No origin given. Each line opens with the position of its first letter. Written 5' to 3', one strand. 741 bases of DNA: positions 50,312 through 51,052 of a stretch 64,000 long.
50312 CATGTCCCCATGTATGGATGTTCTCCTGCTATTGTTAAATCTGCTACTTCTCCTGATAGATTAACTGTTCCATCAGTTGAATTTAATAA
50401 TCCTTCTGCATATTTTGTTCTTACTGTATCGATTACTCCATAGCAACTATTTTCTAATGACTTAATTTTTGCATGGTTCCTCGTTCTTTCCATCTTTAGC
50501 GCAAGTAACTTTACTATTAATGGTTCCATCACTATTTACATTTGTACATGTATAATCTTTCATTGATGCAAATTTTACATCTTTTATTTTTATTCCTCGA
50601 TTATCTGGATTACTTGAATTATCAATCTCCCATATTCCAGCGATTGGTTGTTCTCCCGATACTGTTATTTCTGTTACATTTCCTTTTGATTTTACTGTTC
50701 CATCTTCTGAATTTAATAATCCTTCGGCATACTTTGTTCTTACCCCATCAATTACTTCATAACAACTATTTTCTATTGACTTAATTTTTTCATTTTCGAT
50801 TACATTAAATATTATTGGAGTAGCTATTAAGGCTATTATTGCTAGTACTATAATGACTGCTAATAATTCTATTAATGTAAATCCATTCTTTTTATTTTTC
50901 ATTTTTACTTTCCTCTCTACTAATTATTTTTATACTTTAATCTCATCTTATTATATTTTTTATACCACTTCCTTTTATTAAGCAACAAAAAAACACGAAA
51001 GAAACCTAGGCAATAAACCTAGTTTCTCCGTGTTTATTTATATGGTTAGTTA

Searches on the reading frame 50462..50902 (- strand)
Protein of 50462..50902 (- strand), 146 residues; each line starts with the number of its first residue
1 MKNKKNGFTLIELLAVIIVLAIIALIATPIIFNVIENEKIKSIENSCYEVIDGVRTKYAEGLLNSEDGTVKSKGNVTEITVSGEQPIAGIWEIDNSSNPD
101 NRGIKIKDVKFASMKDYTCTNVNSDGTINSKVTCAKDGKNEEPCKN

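Call 83: search_protein_families(library=pfam, proteins=[window:50462-50902:-], max_evalue=0.001)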
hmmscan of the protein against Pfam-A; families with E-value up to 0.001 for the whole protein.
window:50462-50902:- (146 aa): 1 family
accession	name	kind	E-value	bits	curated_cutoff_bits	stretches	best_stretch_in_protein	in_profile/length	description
PF07963.17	N_methyl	-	2.4e-08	33.6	21.2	1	3-27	2-26/27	Prokaryotic N-terminal methylation motif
